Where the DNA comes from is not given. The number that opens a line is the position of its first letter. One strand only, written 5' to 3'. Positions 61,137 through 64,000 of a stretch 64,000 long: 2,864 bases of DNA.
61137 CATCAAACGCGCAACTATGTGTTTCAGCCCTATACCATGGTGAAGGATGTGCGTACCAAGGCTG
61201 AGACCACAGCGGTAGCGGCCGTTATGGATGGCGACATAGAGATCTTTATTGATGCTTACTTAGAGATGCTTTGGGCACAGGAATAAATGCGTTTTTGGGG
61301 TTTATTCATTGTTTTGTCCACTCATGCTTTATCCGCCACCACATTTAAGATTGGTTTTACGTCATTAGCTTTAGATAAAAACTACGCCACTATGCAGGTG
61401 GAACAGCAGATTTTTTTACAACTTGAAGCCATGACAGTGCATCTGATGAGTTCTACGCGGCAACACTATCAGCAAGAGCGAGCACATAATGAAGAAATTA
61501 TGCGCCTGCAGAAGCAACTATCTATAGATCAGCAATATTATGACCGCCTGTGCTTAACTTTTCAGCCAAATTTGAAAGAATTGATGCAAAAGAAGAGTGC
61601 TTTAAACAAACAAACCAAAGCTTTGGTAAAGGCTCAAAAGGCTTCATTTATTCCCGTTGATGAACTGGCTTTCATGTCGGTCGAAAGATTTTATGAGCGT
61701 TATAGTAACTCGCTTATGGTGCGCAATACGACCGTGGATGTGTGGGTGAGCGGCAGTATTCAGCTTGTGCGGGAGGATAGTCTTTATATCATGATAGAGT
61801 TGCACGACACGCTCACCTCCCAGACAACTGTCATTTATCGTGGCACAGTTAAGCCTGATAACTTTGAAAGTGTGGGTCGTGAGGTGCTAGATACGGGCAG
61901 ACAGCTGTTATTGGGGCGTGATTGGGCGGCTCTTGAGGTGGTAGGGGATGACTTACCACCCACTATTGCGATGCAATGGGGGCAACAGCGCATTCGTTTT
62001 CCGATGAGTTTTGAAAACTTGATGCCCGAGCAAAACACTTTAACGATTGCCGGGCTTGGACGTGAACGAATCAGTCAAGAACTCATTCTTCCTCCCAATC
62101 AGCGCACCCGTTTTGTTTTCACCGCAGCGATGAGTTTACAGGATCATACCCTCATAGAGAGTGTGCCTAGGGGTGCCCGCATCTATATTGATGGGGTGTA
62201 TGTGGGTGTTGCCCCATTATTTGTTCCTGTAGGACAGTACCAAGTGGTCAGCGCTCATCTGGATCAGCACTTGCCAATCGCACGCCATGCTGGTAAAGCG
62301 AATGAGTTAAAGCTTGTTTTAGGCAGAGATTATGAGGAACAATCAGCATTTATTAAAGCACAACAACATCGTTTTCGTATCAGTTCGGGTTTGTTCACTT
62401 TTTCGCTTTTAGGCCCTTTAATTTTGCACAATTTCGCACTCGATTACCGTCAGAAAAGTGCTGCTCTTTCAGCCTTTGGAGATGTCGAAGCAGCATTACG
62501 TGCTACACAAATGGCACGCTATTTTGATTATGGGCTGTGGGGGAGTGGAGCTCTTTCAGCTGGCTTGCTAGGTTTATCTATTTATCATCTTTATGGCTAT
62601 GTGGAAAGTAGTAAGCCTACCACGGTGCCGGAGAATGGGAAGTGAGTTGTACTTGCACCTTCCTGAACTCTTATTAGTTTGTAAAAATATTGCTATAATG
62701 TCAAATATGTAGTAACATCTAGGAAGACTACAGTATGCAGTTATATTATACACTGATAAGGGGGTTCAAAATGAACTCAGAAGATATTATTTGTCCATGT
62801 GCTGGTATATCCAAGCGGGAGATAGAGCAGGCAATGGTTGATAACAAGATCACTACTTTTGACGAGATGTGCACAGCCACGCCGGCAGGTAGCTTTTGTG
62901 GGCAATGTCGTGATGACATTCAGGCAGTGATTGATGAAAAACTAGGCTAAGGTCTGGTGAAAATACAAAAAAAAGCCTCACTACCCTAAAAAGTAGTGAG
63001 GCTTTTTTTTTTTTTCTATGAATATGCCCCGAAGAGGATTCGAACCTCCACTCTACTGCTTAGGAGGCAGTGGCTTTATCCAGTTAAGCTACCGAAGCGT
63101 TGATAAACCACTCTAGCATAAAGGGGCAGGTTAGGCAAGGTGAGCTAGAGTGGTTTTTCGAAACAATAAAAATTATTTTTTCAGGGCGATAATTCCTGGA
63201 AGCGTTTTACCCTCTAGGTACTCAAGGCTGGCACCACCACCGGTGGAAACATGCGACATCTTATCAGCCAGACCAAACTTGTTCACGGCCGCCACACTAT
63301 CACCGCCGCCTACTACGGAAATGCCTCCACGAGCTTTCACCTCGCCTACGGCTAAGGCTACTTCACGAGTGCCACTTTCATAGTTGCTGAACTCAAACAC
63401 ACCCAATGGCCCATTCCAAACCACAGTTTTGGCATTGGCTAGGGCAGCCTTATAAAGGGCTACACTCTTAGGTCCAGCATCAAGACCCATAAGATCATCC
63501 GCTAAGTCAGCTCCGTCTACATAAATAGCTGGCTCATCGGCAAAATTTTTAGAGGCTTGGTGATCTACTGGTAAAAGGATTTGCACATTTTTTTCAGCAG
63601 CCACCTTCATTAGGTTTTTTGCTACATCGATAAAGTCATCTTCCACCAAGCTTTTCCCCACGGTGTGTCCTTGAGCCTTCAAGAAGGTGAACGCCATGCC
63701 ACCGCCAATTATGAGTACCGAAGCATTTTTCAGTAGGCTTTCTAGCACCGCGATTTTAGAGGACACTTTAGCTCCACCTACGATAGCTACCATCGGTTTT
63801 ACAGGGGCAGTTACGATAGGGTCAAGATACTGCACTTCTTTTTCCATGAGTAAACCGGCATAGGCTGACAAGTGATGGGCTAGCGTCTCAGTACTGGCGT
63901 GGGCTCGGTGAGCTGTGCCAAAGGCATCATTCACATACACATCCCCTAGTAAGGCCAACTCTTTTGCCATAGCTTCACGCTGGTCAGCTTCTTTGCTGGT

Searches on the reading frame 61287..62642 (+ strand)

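Call 25: search_protein_families(library=pfam, proteins=[window:61287-62642:+])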
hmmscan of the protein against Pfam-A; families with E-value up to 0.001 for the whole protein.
window:61287-62642:+ (452 aa): 1 family
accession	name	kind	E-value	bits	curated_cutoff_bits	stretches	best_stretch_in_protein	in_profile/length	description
PF08308.17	PEGA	-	1.9e-06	28.1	20.8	1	290-320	6-39/71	PEGA domain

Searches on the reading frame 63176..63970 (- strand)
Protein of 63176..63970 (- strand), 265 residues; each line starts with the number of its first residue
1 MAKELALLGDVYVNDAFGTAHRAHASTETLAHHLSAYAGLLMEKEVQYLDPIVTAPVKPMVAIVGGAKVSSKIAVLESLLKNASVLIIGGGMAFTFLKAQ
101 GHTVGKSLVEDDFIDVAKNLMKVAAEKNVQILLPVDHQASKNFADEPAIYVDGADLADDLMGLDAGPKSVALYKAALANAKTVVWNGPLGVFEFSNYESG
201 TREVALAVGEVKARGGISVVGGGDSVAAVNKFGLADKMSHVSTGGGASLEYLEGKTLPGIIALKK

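Call 25: search_protein_families(library=pfam, proteins=[window:63176-63970:-])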
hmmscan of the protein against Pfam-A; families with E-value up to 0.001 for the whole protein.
window:63176-63970:- (265 aa): 1 family
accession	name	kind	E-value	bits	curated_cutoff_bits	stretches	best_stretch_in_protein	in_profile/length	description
PF00162.24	PGK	-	2.4e-102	343.2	27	1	1-255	125-379/379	Phosphoglycerate kinase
